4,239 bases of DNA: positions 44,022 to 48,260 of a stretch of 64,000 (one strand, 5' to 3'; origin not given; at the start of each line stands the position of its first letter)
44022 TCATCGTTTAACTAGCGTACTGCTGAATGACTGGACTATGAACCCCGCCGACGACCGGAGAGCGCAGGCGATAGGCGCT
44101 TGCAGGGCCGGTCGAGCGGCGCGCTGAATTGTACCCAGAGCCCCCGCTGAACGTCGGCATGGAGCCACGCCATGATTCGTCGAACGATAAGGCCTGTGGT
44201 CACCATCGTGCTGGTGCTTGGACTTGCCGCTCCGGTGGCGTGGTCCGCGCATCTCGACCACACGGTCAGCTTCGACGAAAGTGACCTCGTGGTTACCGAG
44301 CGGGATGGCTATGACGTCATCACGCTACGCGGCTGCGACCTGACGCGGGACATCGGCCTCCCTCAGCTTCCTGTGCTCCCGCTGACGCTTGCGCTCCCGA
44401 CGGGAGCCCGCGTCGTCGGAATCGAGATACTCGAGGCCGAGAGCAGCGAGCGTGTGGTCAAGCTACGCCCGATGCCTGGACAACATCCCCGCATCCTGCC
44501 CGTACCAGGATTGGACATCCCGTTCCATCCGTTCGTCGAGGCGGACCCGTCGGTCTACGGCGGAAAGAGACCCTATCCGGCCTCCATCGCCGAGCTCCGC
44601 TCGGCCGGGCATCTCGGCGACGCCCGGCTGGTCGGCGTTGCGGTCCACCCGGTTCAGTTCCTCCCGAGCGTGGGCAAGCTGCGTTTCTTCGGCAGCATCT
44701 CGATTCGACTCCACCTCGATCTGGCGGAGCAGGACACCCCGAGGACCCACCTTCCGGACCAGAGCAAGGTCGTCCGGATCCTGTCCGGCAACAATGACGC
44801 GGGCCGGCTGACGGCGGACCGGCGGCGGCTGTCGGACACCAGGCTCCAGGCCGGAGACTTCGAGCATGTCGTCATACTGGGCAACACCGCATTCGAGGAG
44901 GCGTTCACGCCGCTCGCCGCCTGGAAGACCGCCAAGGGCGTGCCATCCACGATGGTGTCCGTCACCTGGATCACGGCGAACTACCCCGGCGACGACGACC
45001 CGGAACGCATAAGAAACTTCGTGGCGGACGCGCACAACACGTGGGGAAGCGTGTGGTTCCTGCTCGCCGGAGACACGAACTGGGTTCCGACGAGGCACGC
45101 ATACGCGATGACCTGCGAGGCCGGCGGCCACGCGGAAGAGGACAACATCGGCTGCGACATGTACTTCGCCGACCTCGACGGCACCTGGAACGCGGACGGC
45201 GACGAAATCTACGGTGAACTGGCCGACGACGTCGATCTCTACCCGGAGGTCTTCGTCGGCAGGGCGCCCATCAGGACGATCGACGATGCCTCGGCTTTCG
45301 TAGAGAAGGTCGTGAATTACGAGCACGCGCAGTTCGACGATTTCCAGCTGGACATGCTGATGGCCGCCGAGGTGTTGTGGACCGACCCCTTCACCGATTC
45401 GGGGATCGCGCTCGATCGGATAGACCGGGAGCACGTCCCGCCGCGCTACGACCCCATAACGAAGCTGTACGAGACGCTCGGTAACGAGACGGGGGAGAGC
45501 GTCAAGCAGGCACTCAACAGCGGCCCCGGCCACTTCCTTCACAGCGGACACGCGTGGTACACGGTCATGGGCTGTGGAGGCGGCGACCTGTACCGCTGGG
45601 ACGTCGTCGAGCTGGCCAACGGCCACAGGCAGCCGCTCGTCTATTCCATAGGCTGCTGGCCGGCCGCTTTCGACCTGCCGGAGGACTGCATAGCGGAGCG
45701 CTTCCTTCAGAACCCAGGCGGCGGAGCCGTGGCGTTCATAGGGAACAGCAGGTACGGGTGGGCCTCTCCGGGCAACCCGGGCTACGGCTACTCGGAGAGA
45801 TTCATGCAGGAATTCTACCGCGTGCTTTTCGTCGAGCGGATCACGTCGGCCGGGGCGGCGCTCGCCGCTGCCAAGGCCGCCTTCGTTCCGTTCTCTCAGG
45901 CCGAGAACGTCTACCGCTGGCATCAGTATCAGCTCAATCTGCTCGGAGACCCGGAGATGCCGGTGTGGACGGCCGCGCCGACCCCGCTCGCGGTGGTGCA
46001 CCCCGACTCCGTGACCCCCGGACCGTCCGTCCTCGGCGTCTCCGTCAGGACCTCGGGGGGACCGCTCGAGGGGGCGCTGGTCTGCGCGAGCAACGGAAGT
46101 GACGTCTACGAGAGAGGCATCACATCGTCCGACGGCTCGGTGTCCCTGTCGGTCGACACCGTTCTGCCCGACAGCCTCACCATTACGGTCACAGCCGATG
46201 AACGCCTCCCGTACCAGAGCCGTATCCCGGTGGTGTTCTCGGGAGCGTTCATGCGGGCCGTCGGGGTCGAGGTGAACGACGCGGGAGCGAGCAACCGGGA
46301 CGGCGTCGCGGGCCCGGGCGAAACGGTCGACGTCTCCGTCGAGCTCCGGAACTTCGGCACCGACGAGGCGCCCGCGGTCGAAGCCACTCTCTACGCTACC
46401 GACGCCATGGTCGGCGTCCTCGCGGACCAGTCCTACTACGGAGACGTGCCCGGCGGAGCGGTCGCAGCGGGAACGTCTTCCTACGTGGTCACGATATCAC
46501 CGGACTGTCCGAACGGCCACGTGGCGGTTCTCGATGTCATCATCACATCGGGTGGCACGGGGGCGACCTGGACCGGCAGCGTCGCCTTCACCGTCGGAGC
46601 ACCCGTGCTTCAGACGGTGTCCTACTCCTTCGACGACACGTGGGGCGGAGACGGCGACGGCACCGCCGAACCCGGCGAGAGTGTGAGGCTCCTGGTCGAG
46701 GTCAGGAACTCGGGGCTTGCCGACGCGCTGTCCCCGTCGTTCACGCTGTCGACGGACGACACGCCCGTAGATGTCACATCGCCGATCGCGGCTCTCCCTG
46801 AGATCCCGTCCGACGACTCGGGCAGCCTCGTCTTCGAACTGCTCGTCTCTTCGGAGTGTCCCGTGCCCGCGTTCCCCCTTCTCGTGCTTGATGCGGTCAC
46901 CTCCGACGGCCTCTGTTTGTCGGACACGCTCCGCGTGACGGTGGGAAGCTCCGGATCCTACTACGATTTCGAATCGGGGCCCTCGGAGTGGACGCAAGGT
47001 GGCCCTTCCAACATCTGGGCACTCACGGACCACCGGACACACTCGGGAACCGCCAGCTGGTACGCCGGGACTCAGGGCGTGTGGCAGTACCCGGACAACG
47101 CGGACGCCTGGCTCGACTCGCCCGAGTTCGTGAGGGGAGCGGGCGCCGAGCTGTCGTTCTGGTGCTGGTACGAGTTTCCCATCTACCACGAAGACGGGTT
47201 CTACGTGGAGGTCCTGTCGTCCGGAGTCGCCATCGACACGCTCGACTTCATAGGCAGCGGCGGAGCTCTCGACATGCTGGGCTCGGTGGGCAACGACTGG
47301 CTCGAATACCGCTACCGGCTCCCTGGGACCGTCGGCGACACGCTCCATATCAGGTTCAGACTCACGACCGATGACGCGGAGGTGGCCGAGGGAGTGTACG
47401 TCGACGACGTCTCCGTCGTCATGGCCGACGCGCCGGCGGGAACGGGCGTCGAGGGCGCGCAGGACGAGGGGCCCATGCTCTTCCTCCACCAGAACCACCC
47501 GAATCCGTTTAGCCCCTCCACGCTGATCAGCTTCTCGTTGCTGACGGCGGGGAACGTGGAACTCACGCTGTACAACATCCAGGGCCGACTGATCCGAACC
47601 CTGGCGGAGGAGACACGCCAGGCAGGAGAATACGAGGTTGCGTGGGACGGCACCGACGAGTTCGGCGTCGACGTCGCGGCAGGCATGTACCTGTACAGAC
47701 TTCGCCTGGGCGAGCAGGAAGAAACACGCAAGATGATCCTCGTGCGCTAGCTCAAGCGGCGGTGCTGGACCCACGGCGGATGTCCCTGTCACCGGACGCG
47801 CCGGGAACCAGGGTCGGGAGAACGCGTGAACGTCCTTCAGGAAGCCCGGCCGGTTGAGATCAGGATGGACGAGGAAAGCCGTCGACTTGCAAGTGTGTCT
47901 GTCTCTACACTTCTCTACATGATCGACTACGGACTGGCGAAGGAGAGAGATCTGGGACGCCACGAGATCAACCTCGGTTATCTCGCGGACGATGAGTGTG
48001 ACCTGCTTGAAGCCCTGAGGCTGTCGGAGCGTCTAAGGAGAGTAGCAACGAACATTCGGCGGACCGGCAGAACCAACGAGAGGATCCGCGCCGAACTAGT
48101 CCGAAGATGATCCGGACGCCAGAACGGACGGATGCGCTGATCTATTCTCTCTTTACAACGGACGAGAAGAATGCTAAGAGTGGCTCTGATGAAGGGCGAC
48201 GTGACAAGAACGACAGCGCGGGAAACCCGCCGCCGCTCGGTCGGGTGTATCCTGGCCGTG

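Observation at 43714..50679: tRNA-Leu-flanked block encoding T9SS cargo and partners (C25 gingipain-like protease, PorV-like OMP, Ig-like lipoprotein), candidate accessory island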

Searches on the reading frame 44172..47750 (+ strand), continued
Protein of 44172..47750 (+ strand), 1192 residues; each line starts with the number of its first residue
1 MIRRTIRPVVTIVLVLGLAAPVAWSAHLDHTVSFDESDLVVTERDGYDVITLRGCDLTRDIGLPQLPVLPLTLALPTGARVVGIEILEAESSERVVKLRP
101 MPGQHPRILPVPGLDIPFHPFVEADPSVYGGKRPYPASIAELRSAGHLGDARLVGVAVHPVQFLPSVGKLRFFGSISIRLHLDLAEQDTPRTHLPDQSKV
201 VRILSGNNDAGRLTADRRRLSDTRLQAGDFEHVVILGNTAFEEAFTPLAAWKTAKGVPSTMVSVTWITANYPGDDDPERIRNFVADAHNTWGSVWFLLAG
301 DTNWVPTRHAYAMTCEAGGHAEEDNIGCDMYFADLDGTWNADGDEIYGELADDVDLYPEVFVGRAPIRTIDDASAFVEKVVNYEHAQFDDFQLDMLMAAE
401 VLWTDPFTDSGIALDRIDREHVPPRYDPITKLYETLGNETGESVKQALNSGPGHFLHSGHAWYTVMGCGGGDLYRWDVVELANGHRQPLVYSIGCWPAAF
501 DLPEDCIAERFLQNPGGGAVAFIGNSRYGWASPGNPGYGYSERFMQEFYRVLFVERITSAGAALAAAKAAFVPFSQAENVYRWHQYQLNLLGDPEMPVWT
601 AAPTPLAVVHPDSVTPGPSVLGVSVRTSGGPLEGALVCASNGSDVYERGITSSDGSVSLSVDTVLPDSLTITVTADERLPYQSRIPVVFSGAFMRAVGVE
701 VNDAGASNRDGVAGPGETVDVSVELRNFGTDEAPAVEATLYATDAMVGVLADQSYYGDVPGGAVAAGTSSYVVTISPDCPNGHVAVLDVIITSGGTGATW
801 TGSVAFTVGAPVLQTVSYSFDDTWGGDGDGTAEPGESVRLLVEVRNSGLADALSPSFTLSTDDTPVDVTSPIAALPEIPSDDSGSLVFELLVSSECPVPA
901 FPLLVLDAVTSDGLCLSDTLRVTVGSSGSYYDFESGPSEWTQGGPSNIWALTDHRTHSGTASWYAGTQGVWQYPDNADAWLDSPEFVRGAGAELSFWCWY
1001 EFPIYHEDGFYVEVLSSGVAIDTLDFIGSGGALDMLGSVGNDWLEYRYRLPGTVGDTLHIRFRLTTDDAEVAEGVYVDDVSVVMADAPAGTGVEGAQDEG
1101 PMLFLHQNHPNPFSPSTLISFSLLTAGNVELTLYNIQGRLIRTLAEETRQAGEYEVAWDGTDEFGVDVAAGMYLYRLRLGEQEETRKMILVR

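Call 46: predict_structure(alignment_id=A1)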
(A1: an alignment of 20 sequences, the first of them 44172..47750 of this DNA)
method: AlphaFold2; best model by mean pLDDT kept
length: 1192 residues; sequences in the alignment: 20
mean_pLDDT: 66.9   pTM: 0.39
mean pLDDT of the five models: 66.9, 66.0, 65.7, 64.9, 61.1
residues with pLDDT >= 90: 113; 70-90: 582; 50-70: 162; < 50: 335
segments of 3 or more residues with pLDDT < 50: 1-5, 19-25, 107-117, 185-221, 304-359, 387-439, 451-473, 488-549, 552-601, 1004-1006, 1030-1041, 1087-1099
pLDDT, mean of each block of 10 residues (from residue 1): 47 55 59 86 84 85 92 76 86 80 65 45 84 88 69 83 89 91 52 33 33 30 69 83 84 78 86 71 79 73 39 26 33 31 27 37 62 65 53 30 26 28 29 37 60 39 37 51 51 33 37 37 29 27 45 46 47 33 29 35 69 68 74 81 72 75 71 76 76 79 71 85 85 90 84 91 86 87 82 77 81 85 74 87 88 91 88 88 88 86 90 82 78 81 86 83 87 83 85 83 59 83 62 32 71 83 79 80 61 38 78 77 86 82 89 86 80 87 80 64
secondary structure, 60 per line:
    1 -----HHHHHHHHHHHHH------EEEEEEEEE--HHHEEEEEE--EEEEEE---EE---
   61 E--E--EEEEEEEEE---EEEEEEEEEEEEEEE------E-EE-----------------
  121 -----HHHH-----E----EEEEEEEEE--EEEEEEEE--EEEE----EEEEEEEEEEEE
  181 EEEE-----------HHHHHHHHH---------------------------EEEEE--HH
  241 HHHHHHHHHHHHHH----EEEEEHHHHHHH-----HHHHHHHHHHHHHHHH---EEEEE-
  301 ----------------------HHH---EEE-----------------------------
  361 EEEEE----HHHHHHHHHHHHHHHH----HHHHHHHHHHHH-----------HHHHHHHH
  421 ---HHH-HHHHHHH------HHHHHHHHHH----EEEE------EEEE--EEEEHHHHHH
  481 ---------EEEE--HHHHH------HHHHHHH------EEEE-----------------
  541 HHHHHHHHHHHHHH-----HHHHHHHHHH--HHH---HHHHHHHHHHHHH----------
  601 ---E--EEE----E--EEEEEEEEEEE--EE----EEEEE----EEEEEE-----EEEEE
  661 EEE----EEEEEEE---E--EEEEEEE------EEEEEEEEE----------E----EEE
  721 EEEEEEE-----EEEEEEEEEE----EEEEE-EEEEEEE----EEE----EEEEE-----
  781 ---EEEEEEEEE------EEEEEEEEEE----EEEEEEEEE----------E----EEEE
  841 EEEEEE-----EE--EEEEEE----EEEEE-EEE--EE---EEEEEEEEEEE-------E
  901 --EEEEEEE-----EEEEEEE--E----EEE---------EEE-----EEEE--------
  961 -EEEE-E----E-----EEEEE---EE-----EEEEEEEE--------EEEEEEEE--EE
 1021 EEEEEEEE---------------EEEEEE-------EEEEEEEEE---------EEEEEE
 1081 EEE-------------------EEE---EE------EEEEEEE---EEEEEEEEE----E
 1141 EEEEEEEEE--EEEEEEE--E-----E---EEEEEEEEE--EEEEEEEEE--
elements in order (helices of 4 or more, strands of 3 or more residues): H6-18 E25-33 E39-44 E47-52 E67-75 E79-93 H126-129 E140-148 E151-158 E161-164 E169-184 H196-204 E232-236 H239-254 E259-263 H264-270 H276-291 E295-299 E329-331 E361-365 H370-385 H390-401 H413-420 H428-434 H441-450 E455-458 E465-468 E471-474 H475-480 E490-493 H496-500 H507-513 E520-523 H541-554 H560-569 H578-590 E607-609 E617-627 E636-640 E645-650 E656-663 E668-674 E681-687 E694-702 E718-727 E733-742 E747-751 E753-759 E764-766 E771-775 E784-792 E799-808 E813-821 E837-846 E856-861 E866-870 E872-874 E882-892 E903-909 E915-921 E929-931 E941-943 E949-952 E962-965 E978-982 E993-1000 E1009-1016 E1019-1028 E1044-1049 E1057-1065 E1075-1083 E1103-1105 E1117-1123 E1127-1135 E1140-1149 E1152-1158 E1171-1179 E1182-1190
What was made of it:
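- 44172..47750 (+): C25-family cysteine peptidase precursor, 1192 aa. Domains: signal peptide aa 1-26; gingipain-type prodomain aa 40-183; catalytic domain aa 234-597; Ig-like aa 603-685; two CARDB-like sandwiches aa ~691-925; MAM / choice-of-anchor J aa 936-1082; T9SS type A CTD aa 1110-1192. AF2 secondary structure (call 46).
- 47499..47747 (+): T9SS type A C-terminal sorting domain of the C25 protein. It is preceded by a low-confidence linker at aa 1087-1099 (call 46).
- The CTD is of ordinary cargo length (about 83 aa) and is preceded by a flexible linker (call 46).
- Tried and rejected: The AF2 model of the 1192-aa protein had pLDDT 66.9 with the catalytic domain below 50 (call 46).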

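Call 52: fold_search(model_id=the predicted structure, library=pdb)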
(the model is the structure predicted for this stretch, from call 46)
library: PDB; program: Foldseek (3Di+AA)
matches with E <= 10: 1681; with E <= 0.001: 298
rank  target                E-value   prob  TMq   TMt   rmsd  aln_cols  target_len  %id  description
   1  7som_D                7.1e-13  1.00  0.11  0.09  34.4       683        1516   11  Ciliary C2 central pair apparatus isolated from Chlamydomonas reinhardtii (released 2022-04-13)
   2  8coe_C                5.5e-12  1.00  0.09  0.15  25.9       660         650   12  complement C5 in complex with the LCP0195 nanobody (released 2024-01-03)
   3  8cml_E                2.7e-11  1.00  0.09  0.15  25.7       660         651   11  Cryo-EM structure of complement C5 in complex with nanobodies UNbC5-1 and UNbC5-2 (released 2023-09-27)
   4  9ijj_4I               4.5e-11  1.00  0.13  0.05  59.5       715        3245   10  In situ structure of the central apparatus in mouse sperm axoneme. (released 2025-06-04)
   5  4ief_D                5.0e-11  1.00  0.18  0.45  13.4       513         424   16  Complex of Porphyromonas gingivalis RgpB pro- and mature domains (released 2013-04-10)
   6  7sqc_2A               1.1e-10  1.00  0.12  0.17  48.1       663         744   10  Ciliary C1 central pair apparatus isolated from Chlamydomonas reinhardtii (released 2022-04-13)
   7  8ovb_A                1.3e-10  1.00  0.09  0.14  25.6       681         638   10  Human Complement C3b in complex with Trypanosoma brucei ISG65. (released 2024-02-14)
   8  6h04_A                3.7e-10  1.00  0.09  0.09  25.1       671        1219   10  Closed conformation of the Membrane Attack Complex (released 2018-12-19)
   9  9ijj_h                5.0e-10  1.00  0.14  0.12  42.9       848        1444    9  In situ structure of the central apparatus in mouse sperm axoneme. (released 2025-06-04)
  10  7sqc_2B               5.3e-10  1.00  0.12  0.18  47.3       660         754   10  Ciliary C1 central pair apparatus isolated from Chlamydomonas reinhardtii (released 2022-04-13)
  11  6za2_A                5.3e-10  1.00  0.11  0.12  36.2      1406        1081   10  Crystal structure of dimeric latent PorU from Porphyromonas gingivalis (released 2021-09-29)
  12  9ijj_C                6.2e-10  1.00  0.12  0.14  34.9       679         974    8  In situ structure of the central apparatus in mouse sperm axoneme. (released 2025-06-04)
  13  9ijj_4G               8.0e-10  1.00  0.12  0.04  50.2       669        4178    9  In situ structure of the central apparatus in mouse sperm axoneme. (released 2025-06-04)
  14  4g1e_A                8.0e-10  1.00  0.09  0.11  25.0       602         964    9  Crystal structure of integrin alpha V beta 3 with coil-coiled tag. (released 2012-12-12)
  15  4rtd                  8.0e-10  1.00  0.08  0.09  34.1       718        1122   11  Escherichia coli alpha-2-macroglobulin activated by porcine elastase (released 2015-07-15)
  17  6za2_B                1.1e-09  1.00  0.11  0.12  35.4      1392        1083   10  Crystal structure of dimeric latent PorU from Porphyromonas gingivalis (released 2021-09-29)
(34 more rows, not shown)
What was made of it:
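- On PorU (T9SS sortase, NF033707): Foldseek was uninformative because the model is poor (calls 46, 52).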

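Call 53: search_protein_families(library=ncbifam, proteins=[L081:3045-3989:+, P0071], max_evalue=0.001)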
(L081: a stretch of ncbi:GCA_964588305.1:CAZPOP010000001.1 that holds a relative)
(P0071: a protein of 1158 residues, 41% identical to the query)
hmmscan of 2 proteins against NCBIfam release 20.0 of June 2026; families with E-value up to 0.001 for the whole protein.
L081:3045-3989:+ (314 aa): 4 families
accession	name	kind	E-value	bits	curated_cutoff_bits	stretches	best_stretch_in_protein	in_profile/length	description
NF052325.1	PorVQ2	equivalog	5.3e-48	163.7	325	1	13-207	13-210/354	putative type IX sorting system protein PorV2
NF033709.1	PorV_fam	subfamily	3e-35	122.3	90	1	27-312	4-324/326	PorV/PorQ family protein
NF033711.1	T9SS_PorQ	equivalog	6.9e-14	51.6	220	1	4-177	2-169/335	type IX secretion system protein PorQ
NF033710.1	T9SS_OM_PorV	equivalog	3.7e-11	42.8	250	1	21-223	20-233/367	type IX secretion system outer membrane channel protein PorV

P0071 (1158 aa): 4 families
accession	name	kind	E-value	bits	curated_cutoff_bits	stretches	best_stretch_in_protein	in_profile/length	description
NF033707.1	T9SS_sortase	equivalog_domain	3.7e-17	61.3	420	1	228-524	365-673/1095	type IX secretion system sortase PorU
TIGR03900.1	prc_long_Delta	hypoth_equivalog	2.2e-16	59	660.95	2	697-779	670-750/973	MXAN_5808 family serine peptidase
NF052324.1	PorU_rel_Nterm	equivalog_domain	4.1e-07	28.6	450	1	413-597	587-767/879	putative type IX secretion system sortase PorU2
NF038112.1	myxo_dep_M36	subfamily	0.00027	18.2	1500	0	697-767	864-937/1604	myxosortase-dependent M36 family metallopeptidase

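Call 65: search_protein_families(library=ncbifam, proteins=[L001:9137-9790:+], max_evalue=0.0001)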
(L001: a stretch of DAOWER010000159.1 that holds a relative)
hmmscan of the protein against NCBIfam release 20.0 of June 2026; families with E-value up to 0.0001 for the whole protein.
L001:9137-9790:+ (217 aa): 6 families
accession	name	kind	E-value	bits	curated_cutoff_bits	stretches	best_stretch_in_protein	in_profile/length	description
NF010494.0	PRK13913.1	equivalog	2e-26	93.3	192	1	19-200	21-203/220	3-methyladenine DNA glycosylase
TIGR01083.1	nth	equivalog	4.2e-14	52.7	211.7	1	29-201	26-187/192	endonuclease III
NF053634.1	MonDNAglycDR2438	equivalog_domain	3.6e-13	49.6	400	1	13-212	3-202/219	monofunctional DNA glycosylase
TIGR01084.1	mutY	equivalog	6.4e-08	32.5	286.5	1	67-212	64-204/277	A/G-specific adenine glycosylase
NF007978.0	PRK10702.1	equivalog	3.3e-07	30.1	405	1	30-209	29-198/211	endonuclease III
NF010488.0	PRK13910.1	equivalog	2.4e-06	27.1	471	1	117-211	72-164/290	adenine-specific DNA glycosylase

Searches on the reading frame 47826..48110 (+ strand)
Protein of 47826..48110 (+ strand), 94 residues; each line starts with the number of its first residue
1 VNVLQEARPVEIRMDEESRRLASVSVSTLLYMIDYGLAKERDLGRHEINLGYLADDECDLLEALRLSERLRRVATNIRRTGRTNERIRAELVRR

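Call 4: search_protein_families(library=pfam, proteins=[window:47826-48110:+], max_evalue=0.01)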
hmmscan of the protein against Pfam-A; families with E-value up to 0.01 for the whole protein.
window:47826-48110:+ (94 aa): 0 families

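Call 6: search_protein_families(library=ncbifam, proteins=[window:47826-48110:+], max_evalue=0.01)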
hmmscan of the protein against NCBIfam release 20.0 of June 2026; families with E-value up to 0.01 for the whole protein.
window:47826-48110:+ (94 aa): 0 families
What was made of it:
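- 47826..48110 (+): orf94, a small conserved helical protein of unknown function with no signal peptide. No Pfam or NCBIfam hit (calls 4, 6).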

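Call 44: search_protein_representatives(protein=window:47826-48110:+)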
Query: 94 residues. Proteins with E-value up to 0.001 (for the whole library): 29; up to 1e-10: 19; up to 1e-30: 1. The best 29 are listed.
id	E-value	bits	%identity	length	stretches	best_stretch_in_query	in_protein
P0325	1.2e-32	127.5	71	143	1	1-94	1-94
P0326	4.6e-24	100.1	60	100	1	6-94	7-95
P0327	2.0e-23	98.1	62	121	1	4-94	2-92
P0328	1.2e-22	95.6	56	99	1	2-94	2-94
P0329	2.8e-20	88.1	60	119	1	7-94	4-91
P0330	4.9e-20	87.3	57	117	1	9-94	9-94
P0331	2.0e-19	85.3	54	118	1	1-94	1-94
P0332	6.2e-18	80.6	55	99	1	9-94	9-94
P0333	6.8e-18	80.5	53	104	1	7-94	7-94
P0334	2.2e-16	75.6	49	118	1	8-94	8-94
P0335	2.9e-16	75.3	54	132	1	7-89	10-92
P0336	1.7e-15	72.8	51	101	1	9-94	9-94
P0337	1.1e-14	70.2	66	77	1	37-94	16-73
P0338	1.9e-14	69.5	50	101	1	9-92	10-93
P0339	2.8e-13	65.8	45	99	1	7-94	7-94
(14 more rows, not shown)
